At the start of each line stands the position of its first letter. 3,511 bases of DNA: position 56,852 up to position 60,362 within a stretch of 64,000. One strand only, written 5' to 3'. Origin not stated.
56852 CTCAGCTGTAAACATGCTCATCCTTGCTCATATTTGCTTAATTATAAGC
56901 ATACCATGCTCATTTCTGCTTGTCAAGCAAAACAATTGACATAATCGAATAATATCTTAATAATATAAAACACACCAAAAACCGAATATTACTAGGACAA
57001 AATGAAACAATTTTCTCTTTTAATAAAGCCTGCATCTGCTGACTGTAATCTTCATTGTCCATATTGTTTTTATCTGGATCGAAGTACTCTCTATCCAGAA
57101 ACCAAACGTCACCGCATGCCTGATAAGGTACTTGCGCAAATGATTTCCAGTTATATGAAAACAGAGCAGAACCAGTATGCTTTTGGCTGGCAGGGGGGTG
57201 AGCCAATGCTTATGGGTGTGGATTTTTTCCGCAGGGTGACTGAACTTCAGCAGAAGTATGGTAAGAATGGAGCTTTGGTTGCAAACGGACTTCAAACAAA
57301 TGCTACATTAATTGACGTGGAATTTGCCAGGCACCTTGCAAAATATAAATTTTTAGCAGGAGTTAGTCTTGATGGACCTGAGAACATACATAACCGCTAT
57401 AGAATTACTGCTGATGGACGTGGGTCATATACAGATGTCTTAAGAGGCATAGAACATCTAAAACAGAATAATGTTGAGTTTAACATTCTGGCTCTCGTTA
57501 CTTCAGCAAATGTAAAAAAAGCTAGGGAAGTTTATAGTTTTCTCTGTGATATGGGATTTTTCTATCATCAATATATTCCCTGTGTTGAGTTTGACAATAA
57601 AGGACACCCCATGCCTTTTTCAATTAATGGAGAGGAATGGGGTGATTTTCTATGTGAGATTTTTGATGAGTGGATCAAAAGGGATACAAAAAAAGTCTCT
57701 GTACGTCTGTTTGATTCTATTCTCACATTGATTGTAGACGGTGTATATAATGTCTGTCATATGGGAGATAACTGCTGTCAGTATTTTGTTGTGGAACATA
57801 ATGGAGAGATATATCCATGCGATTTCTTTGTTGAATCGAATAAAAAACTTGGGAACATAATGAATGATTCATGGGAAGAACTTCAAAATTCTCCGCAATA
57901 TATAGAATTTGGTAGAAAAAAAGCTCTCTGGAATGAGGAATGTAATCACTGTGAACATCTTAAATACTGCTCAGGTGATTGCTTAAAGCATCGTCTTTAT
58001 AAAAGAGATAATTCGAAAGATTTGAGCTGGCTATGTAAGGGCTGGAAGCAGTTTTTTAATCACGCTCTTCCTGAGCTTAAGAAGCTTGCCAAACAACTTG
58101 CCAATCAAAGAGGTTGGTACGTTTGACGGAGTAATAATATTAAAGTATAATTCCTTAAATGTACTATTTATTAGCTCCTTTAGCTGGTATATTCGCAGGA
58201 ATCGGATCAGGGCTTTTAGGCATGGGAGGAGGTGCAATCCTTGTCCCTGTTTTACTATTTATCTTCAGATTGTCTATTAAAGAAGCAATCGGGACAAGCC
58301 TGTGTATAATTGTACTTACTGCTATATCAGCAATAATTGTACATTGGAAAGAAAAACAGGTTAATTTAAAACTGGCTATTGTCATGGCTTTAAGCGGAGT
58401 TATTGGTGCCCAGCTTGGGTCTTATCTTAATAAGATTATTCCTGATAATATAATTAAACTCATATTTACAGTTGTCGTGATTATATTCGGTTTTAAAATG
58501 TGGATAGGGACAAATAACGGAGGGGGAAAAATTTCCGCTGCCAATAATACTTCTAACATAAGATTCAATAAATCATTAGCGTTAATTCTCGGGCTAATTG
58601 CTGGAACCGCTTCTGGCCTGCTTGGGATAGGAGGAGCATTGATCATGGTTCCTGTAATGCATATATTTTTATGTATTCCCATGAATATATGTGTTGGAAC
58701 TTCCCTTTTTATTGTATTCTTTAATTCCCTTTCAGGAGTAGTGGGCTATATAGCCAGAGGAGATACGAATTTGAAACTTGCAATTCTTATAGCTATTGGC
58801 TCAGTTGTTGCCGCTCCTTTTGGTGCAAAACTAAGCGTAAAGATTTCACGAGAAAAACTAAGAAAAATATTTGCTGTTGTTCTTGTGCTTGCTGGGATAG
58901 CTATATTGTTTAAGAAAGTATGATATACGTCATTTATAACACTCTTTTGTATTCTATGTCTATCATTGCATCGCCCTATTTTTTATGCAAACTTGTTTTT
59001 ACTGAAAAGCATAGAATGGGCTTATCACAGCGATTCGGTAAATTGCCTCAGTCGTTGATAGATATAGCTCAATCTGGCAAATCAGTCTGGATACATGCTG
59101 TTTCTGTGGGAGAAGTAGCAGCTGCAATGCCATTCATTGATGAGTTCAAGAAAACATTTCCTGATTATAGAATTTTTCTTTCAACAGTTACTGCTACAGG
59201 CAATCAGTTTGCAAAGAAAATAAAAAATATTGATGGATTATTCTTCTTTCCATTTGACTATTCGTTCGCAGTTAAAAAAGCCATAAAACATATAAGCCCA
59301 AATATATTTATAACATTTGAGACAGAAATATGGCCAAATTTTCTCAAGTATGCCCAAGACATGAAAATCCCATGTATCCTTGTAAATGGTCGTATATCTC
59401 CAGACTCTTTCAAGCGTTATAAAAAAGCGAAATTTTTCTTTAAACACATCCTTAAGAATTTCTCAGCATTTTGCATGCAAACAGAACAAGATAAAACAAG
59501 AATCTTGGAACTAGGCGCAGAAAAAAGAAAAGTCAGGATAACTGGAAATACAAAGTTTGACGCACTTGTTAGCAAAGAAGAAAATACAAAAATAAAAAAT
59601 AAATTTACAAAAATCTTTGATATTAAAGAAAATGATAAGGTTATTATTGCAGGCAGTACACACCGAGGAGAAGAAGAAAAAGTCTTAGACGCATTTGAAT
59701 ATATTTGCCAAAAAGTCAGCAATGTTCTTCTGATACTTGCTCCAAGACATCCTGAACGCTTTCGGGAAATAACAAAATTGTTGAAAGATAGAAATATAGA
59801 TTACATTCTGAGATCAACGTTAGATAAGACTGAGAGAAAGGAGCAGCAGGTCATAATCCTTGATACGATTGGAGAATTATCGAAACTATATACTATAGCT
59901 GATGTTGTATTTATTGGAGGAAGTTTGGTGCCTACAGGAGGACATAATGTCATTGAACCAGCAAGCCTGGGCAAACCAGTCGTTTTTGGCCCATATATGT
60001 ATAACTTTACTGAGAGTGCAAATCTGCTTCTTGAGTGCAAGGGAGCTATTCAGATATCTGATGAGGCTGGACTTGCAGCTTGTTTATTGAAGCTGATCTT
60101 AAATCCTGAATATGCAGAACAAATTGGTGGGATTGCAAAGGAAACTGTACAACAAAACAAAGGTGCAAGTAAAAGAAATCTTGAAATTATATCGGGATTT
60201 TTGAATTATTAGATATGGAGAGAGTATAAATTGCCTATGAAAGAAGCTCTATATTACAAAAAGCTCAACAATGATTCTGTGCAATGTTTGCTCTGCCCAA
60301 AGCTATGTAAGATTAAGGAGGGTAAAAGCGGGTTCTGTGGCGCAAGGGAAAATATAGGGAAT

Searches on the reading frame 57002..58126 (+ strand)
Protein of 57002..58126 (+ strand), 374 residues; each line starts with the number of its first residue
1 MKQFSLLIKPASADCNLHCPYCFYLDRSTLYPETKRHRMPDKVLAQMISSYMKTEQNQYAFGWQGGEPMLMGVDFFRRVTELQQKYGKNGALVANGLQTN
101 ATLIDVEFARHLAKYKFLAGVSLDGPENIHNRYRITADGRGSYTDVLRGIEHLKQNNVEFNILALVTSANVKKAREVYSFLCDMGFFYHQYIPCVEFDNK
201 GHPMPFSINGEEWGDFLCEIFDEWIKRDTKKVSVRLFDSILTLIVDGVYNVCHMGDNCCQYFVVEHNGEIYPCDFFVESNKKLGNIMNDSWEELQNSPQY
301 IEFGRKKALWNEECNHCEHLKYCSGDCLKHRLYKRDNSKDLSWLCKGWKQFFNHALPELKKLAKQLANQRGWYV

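Call 34: search_protein_families(library=pfam, proteins=[window:57002-58126:+], max_evalue=0.00001)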
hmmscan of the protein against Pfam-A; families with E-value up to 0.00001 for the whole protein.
window:57002-58126:+ (374 aa): 2 families
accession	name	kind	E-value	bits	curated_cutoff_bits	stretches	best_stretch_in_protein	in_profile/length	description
PF04055.27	Radical_SAM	-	2.4e-13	51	29.5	1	14-178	6-163/166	Radical SAM superfamily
PF13186.11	SPASM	-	3.6e-11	43.6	21.5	1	259-318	5-67/67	Iron-sulfur cluster-binding domain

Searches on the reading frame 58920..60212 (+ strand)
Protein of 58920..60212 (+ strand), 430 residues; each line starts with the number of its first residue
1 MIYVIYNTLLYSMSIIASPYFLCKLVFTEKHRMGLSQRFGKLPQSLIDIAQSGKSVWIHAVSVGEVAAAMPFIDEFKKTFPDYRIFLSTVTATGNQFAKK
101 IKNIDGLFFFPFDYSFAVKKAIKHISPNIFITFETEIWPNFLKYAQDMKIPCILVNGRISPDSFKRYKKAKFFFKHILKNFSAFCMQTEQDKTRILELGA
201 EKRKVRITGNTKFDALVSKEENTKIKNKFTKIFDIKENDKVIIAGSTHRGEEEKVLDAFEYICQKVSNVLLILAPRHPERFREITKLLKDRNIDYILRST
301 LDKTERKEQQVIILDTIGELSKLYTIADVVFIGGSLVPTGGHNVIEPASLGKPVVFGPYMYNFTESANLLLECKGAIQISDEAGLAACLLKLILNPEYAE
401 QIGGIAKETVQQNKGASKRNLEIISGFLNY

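Call 34: search_protein_families(library=pfam, proteins=[window:58920-60212:+], max_evalue=0.00001)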
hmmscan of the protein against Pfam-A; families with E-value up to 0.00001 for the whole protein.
window:58920-60212:+ (430 aa): 2 families
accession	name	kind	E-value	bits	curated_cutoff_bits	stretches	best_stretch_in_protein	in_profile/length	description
PF04413.22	Glycos_transf_N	-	3.6e-60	203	23.9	1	35-215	3-179/179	3-Deoxy-D-manno-octulosonic-acid transferase (kdotransferase)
PF02350.25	Epimerase_2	-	2.8e-07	30.2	30.6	1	185-298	127-233/347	UDP-N-acetylglucosamine 2-epimerase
